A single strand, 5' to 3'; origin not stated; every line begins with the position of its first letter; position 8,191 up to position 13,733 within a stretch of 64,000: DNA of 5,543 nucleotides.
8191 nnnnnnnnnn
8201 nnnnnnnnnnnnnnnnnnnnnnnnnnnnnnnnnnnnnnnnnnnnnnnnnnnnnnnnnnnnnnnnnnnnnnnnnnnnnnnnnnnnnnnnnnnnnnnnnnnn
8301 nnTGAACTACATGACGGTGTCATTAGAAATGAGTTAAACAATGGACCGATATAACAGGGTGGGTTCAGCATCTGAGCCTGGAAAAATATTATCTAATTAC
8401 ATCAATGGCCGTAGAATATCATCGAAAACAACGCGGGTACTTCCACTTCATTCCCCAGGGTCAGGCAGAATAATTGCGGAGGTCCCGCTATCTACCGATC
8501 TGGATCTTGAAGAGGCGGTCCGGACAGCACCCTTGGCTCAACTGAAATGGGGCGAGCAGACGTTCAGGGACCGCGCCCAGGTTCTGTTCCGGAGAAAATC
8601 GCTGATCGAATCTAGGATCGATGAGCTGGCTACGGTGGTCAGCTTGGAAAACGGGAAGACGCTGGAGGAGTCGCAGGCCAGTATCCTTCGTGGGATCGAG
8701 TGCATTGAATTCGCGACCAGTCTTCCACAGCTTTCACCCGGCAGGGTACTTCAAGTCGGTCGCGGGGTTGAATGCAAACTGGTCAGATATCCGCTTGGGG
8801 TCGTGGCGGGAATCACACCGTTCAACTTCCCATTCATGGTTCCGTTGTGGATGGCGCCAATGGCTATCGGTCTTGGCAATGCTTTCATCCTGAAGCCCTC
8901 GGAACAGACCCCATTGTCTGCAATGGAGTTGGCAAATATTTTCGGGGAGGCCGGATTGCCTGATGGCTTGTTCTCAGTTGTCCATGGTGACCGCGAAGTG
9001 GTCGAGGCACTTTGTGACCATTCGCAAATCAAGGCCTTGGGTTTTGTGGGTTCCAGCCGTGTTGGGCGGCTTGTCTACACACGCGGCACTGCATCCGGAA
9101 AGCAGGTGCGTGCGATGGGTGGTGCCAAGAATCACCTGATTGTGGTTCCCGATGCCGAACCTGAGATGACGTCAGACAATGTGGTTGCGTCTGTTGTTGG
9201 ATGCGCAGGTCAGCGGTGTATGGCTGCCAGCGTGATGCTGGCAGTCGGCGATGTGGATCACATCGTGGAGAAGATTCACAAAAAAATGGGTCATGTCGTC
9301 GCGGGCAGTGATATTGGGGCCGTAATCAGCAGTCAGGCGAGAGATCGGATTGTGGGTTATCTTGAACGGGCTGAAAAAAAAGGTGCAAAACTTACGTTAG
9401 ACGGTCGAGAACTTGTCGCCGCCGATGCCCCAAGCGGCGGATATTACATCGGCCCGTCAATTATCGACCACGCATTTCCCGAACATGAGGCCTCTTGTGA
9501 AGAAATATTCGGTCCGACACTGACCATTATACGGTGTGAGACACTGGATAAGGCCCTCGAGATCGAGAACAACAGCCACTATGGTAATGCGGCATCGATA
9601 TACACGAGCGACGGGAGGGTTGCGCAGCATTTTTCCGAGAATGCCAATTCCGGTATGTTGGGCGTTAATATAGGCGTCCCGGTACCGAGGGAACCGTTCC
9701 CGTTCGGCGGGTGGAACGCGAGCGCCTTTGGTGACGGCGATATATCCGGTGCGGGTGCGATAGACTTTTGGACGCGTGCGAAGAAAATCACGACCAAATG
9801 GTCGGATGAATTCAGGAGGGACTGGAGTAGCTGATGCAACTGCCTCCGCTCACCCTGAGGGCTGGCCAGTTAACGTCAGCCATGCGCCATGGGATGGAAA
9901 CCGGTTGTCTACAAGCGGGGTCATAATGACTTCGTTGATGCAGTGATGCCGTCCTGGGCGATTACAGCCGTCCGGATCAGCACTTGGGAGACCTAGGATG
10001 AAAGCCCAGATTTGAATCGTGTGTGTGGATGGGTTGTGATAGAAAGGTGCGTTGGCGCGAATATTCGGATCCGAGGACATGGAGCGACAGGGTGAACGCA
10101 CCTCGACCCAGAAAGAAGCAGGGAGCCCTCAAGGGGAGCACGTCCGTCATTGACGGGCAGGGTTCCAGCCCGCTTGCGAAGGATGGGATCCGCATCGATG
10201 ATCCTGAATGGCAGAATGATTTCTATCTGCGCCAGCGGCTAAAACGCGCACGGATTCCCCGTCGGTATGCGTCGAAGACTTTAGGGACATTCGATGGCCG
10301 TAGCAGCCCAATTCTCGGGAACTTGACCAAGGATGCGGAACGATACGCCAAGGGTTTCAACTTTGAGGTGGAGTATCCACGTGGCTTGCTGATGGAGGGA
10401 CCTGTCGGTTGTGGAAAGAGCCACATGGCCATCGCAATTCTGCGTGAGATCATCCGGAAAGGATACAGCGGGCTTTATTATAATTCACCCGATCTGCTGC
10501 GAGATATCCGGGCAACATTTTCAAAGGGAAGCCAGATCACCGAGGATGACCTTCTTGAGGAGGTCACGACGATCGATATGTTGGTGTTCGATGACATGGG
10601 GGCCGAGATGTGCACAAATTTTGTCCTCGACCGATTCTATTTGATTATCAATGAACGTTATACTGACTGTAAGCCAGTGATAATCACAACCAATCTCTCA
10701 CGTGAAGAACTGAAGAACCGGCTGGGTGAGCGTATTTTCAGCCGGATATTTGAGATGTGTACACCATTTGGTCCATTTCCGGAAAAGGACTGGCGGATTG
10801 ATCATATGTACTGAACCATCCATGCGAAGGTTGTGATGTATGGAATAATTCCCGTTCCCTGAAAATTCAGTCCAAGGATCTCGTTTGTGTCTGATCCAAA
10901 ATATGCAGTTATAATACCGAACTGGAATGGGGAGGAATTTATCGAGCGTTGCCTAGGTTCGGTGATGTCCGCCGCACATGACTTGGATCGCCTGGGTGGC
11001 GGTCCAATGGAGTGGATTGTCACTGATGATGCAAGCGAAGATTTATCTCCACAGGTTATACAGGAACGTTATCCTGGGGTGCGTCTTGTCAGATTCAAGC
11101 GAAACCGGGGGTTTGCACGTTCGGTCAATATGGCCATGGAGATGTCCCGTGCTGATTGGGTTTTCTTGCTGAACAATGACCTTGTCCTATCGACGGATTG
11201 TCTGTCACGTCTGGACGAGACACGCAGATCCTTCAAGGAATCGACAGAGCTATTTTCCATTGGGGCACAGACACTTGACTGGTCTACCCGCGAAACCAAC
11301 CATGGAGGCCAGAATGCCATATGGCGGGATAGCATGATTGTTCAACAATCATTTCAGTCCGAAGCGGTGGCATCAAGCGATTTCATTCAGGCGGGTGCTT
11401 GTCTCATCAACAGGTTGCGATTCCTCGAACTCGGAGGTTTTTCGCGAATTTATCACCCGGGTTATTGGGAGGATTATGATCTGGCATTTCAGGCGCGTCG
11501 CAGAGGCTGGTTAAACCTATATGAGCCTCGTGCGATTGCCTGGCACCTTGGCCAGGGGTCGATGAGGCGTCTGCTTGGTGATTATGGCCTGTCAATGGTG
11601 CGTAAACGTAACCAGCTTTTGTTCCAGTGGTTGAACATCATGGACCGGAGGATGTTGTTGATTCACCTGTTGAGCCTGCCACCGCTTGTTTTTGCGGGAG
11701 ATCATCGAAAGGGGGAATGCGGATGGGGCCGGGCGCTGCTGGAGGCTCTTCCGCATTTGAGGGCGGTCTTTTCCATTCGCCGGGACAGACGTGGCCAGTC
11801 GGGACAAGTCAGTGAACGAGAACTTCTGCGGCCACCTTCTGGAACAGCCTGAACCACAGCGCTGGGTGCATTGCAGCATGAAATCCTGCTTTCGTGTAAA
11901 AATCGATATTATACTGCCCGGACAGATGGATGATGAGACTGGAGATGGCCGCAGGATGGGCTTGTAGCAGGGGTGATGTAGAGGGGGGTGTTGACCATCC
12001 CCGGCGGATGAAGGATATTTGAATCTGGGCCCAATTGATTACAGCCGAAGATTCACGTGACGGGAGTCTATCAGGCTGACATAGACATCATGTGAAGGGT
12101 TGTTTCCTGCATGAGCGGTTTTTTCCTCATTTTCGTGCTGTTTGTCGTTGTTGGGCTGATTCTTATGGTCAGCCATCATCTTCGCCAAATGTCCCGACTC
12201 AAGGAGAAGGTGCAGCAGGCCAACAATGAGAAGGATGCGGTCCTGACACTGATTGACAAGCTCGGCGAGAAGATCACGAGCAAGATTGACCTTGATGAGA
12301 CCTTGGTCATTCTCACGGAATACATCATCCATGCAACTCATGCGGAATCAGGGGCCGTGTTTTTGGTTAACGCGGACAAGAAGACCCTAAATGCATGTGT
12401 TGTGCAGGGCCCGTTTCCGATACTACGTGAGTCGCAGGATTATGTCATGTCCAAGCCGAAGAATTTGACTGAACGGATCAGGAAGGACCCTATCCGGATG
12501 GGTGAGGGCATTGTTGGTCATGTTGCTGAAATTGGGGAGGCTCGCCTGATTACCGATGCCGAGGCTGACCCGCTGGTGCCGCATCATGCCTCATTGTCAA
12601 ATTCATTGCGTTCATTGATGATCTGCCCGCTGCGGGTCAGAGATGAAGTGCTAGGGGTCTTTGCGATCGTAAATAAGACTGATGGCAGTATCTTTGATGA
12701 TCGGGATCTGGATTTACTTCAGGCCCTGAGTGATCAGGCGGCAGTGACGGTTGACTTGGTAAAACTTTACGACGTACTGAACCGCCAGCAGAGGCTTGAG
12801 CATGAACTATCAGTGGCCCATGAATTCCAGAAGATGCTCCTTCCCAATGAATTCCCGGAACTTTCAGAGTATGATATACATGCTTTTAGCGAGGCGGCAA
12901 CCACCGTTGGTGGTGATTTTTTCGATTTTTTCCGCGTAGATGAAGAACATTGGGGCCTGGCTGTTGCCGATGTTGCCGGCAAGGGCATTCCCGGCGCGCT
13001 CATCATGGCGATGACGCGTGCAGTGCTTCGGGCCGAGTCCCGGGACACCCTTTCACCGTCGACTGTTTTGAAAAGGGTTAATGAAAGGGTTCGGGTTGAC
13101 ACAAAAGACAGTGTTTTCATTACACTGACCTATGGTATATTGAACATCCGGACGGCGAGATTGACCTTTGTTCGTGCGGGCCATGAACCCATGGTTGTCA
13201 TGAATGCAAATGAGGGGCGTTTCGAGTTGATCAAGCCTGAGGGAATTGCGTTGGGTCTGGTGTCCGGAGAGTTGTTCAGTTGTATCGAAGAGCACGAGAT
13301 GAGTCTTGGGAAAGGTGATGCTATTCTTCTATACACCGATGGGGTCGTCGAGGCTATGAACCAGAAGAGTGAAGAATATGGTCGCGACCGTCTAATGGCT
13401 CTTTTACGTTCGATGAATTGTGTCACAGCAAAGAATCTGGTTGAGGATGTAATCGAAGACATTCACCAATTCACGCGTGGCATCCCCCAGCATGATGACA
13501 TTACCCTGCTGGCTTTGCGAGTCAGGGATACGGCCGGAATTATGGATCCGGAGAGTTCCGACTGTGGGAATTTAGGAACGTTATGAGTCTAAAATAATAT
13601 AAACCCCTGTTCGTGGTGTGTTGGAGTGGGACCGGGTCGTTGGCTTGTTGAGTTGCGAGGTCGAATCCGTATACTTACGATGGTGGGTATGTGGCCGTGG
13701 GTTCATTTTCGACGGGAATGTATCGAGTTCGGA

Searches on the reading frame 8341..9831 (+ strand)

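Call 95: search_protein_families(library=pfam, proteins=[window:8341-9831:+], max_evalue=0.0001)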
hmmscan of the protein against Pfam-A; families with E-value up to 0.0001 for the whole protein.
window:8341-9831:+ (497 aa): 1 family
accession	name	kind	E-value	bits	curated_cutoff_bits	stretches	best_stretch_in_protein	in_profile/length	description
PF00171.27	Aldedh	-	2.4e-120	402.7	23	1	29-483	5-461/461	Aldehyde dehydrogenase family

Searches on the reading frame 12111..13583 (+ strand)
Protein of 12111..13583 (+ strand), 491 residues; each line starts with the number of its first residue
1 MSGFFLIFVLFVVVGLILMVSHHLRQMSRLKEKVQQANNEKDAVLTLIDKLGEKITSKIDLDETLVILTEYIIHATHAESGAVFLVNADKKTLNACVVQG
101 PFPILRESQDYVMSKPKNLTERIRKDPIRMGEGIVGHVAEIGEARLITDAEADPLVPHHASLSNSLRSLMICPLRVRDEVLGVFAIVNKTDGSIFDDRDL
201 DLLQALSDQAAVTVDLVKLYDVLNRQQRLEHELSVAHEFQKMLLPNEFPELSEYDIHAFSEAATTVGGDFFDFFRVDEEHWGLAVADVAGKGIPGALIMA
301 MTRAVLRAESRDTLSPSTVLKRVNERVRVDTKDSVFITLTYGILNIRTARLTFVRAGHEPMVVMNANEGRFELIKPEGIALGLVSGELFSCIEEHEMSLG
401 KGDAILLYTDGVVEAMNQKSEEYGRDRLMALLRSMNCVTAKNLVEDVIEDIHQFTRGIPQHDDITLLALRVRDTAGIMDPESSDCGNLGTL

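Call 95: search_protein_families(library=pfam, proteins=[window:12111-13583:+], max_evalue=0.0001)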
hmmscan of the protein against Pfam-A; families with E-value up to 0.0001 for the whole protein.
window:12111-13583:+ (491 aa): 4 families
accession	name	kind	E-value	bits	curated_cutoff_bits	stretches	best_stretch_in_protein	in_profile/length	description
PF07228.17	SpoIIE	-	1.5e-50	172.3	25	1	278-472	2-192/192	Stage II sporulation protein E (SpoIIE)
PF13185.12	GAF_2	-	1.6e-17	64.4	28.6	1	60-214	3-135/136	GAF domain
PF01590.32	GAF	-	9.5e-15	55.7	22.4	1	60-213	1-132/133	GAF domain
PF13492.12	GAF_3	-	2.1e-09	38.3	27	1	61-213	2-126/129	GAF domain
